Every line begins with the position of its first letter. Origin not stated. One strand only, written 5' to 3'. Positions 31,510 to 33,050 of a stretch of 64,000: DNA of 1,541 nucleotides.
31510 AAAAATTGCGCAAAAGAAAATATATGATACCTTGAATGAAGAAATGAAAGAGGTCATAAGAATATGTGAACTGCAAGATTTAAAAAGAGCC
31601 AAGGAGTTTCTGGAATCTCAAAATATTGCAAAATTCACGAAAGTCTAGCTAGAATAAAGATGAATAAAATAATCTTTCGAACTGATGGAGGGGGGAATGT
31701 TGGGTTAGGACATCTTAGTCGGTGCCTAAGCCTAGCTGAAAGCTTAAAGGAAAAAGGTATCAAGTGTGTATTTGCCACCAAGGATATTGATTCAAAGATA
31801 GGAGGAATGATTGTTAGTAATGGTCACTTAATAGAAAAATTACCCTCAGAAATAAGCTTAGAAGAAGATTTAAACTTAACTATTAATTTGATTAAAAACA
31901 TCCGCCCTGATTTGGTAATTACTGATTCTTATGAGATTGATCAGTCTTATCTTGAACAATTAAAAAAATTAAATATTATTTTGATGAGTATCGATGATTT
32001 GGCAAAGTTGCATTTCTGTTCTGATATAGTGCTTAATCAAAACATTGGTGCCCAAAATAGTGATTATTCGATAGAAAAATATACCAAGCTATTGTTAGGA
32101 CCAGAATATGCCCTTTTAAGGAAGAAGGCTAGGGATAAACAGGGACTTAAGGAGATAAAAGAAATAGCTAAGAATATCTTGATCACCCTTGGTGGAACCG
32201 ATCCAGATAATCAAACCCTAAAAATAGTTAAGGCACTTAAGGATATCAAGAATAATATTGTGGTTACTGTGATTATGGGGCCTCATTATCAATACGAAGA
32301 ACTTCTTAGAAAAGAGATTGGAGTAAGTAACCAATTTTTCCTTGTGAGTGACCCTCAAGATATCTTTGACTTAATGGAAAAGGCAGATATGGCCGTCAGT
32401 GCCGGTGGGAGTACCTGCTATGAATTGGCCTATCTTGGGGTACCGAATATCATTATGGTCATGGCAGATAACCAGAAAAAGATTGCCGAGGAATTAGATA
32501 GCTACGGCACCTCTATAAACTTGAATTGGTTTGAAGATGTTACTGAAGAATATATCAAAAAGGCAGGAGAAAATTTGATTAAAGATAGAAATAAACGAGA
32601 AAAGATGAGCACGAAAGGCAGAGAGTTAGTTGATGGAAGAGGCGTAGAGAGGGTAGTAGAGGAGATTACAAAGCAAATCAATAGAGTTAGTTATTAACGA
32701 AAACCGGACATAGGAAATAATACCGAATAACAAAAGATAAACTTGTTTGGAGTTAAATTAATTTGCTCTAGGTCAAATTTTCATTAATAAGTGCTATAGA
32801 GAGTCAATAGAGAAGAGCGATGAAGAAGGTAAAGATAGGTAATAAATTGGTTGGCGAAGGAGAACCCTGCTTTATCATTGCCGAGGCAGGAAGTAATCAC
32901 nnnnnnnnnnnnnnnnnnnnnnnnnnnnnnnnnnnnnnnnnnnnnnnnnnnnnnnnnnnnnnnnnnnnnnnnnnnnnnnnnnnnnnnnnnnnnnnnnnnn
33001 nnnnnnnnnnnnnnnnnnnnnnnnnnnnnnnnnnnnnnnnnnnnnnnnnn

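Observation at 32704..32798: Same repeat element inserted between pseG and pseI inside the pse operon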

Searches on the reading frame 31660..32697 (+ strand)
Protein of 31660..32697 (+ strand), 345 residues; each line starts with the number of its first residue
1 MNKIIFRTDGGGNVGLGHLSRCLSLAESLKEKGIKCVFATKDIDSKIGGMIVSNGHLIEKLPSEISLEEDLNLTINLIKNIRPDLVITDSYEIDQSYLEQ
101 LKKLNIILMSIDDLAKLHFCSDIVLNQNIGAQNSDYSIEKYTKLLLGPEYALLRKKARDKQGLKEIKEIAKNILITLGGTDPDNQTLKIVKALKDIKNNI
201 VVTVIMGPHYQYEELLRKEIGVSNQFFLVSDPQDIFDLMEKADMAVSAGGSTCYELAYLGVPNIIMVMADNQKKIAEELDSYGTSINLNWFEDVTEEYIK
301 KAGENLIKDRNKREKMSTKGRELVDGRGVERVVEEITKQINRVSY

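Call 10: search_protein_families(library=pfam, proteins=[window:31660-32697:+])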
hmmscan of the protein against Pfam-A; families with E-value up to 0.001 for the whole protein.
window:31660-32697:+ (345 aa): 5 families
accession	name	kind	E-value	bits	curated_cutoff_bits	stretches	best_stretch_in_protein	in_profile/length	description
PF04101.22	Glyco_tran_28_C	-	1.2e-08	35.6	22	1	175-319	4-153/166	Glycosyltransferase family 28 C-terminal domain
PF00534.26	Glycos_transf_1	-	4.7e-07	29.9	26.4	1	170-322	14-171/172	Glycosyl transferases group 1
PF02350.25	Epimerase_2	-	4.9e-05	22.8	30.6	1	111-336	119-346/347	UDP-N-acetylglucosamine 2-epimerase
PF04007.18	DUF354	-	7.4e-05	22.4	22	1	188-313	213-327/349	Protein of unknown function (DUF354)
PF04464.20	Glyphos_transf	-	0.00045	19.7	22.1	1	194-337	223-366/367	CDP-Glycerol:Poly(glycerophosphate) glycerophosphotransferase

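Call 25: find_homologous_proteins(query=window:31660-32697:+, max_evalue=1e-20)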
Query window:31660-32697:+ (345 aa): 523 proteins with E <= 1e-20 among 6465 candidates; the best 120 are listed.
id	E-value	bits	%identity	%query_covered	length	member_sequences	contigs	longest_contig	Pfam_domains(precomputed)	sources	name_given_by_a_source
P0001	1.1e-215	733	99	99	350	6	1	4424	PF00534.27,PF04101.23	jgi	-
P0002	2.5e-155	535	71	97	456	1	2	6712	PF18765.8,PF00534.27,PF04101.23,PF04007.18,PF01909.30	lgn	-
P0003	3.9e-153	528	72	98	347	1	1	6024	PF00534.27,PF04101.23,PF04007.18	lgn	-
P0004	6.5e-150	517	70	97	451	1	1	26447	PF18765.8,PF04101.23,PF04007.18,PF01909.30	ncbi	ncbi:MAG: UDP-2,4-diacetamido-2,4,6-trideoxy-beta-L-altropyranose hydrolase [bacterium]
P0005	8.5e-148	510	67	97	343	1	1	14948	PF00534.27,PF04101.23,PF04007.18,PF02350.26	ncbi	ncbi:MAG: UDP-2,4-diacetamido-2,4,6-trideoxy-beta-L-altropyranose hydrolase [bacterium]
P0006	2.1e-147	509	68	99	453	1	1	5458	PF18765.8,PF04101.23,PF04007.18,PF01909.30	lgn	-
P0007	7.7e-147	507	68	99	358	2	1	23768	PF04101.23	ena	-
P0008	3.7e-143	495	66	98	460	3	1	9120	PF18765.8,PF00534.27,PF04101.23,PF01909.30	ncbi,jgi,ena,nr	ncbi:UDP-2,4-diacetamido-2,4,6-trideoxy-beta-L-altropyranose hydrolase [bacterium]|nr:UDP-2,4-diacet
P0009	2.0e-136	473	65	98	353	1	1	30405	PF00534.27,PF04101.23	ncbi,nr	ncbi:MAG: UDP-2,4-diacetamido-2,4,6-trideoxy-beta-L-altropyranose hydrolase [bacterium]|nr:UDP-2,4-d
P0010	5.1e-135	468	66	97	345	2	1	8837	PF04101.23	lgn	-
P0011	3.2e-132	459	62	98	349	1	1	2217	PF04101.23,PF02350.26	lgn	-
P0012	1.9e-95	338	49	98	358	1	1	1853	PF04101.23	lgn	-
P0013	1.6e-93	332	48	98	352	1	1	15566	PF04101.23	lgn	-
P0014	1.3e-89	319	48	99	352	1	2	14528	PF04101.23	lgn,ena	-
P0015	4.9e-88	314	47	98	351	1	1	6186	PF04101.23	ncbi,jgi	jgi:UDP-2,4-diacetamido-2,4,6-trideoxy-beta-L-altropyranose hydrolase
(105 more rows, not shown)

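Call 26: find_encoding_contigs(protein=P0001, flank=5000, max_places=6)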
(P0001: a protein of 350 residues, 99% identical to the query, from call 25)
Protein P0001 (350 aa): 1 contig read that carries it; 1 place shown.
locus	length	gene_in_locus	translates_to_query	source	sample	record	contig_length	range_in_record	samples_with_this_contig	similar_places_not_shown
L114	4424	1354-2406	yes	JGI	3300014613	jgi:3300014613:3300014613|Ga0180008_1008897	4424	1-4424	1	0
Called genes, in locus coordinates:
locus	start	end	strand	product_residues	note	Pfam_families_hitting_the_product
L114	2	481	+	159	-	PF02719:Polysacc_synt_2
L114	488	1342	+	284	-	PF02348:CTP_transf_3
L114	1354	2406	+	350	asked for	PF00534:Glycos_transf_1 (weak), PF04101:Glyco_tran_28_C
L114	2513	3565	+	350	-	PF03102:NeuB, PF08666:SAF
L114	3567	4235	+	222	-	PF13302:Acetyltransf_3, PF13420:Acetyltransf_4 (weak), PF00583:Acetyltransf_1, PF13523:Acetyltransf_8 (faint), PF13508:Acetyltransf_7 (weak)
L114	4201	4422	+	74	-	?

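Call 60: find_encoding_contigs(protein=P0005, flank=3000, max_places=1)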
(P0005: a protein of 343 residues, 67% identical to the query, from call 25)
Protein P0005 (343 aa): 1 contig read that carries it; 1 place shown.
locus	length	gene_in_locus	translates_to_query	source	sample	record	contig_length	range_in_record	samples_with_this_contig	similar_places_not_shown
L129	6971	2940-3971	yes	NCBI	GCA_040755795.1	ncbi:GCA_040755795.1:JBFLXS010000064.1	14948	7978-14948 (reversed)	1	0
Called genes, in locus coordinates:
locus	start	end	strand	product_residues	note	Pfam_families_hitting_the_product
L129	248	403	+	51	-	-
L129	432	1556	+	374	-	-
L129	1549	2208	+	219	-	PF13489:Methyltransf_23, PF13847:Methyltransf_31 (weak), PF08241:Methyltransf_11, PF13649:Methyltransf_25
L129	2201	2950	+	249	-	PF02348:CTP_transf_3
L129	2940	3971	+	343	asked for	PF00534:Glycos_transf_1 (faint), PF02350:Epimerase_2 (weak), PF04101:Glyco_tran_28_C, PF04007:DUF354 (weak)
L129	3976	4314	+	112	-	-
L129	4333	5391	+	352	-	PF03102:NeuB, PF08666:SAF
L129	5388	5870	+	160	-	PF13302:Acetyltransf_3, PF00583:Acetyltransf_1, PF13508:Acetyltransf_7 (faint)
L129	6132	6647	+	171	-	PF09970:DUF2204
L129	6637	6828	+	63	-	-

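Call 61: find_encoding_contigs(protein=P0009, flank=3000, max_places=1)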
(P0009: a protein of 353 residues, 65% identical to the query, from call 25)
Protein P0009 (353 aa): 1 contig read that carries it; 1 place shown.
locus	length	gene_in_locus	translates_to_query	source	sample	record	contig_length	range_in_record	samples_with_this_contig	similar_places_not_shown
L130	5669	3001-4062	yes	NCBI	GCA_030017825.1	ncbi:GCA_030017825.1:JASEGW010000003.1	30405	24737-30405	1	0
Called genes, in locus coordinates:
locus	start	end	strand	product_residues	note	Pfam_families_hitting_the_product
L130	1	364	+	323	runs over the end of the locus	PF01073:3Beta_HSD, PF01370:Epimerase, PF02719:Polysacc_synt_2, PF04321:RmlD_sub_bind (weak), PF05368:NmrA, PF07993:NAD_binding_4 (weak), PF16363:GDP_Man_Dehyd, PF13460:NAD_binding_10, +1 more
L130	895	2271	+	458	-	PF02310:B12-binding, PF04055:Radical_SAM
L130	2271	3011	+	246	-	PF02348:CTP_transf_3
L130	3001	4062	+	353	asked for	PF00534:Glycos_transf_1 (weak), PF04101:Glyco_tran_28_C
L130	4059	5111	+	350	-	PF03102:NeuB, PF08666:SAF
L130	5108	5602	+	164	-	PF13302:Acetyltransf_3, PF13420:Acetyltransf_4 (weak), PF13523:Acetyltransf_8 (weak), PF00583:Acetyltransf_1, PF13673:Acetyltransf_10 (weak), PF13508:Acetyltransf_7 (weak)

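Call 62: find_encoding_contigs(protein=P0007, flank=3000, max_places=1)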
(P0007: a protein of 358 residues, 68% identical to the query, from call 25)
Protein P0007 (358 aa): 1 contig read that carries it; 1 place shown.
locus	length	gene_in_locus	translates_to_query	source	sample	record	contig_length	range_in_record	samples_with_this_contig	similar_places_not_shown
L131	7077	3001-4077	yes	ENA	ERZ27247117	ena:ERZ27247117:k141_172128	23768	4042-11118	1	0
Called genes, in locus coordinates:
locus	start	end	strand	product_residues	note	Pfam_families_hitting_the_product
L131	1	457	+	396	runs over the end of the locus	PF01041:DegT_DnrJ_EryC1, PF00155:Aminotran_1_2, PF01212:Beta_elim_lyase (weak), PF01053:Cys_Met_Meta_PP (weak)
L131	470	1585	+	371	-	-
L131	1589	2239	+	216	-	PF13489:Methyltransf_23, PF08241:Methyltransf_11, PF13649:Methyltransf_25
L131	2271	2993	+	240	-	PF02348:CTP_transf_3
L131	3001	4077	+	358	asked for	PF04101:Glyco_tran_28_C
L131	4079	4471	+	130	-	PF13366:PDDEXK_3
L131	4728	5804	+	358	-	PF03102:NeuB, PF08666:SAF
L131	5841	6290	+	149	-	PF01909:NTP_transf_2 (weak), PF18765:Polbeta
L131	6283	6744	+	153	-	PF01934:HepT-like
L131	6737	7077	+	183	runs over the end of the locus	PF13302:Acetyltransf_3, PF00583:Acetyltransf_1, PF13508:Acetyltransf_7 (weak)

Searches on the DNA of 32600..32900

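Call 66: search_rna_families(source=window, start=32600, end=32900, threshold=evalue, max_evalue=10)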
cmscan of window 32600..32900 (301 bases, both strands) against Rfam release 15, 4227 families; matches with E-value up to 10: 2.
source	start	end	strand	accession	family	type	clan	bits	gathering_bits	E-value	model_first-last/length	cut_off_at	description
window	32674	32806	-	RF04171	MIR1509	Gene; miRNA;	-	18.8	87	0.37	1-121/121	no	MIR1509 microRNA precursor family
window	32816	32851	+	RF01144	sR17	Gene; snRNA; snoRNA; CD-box;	-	9.6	36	9.2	1-55/55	no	Small nucleolar RNA sR17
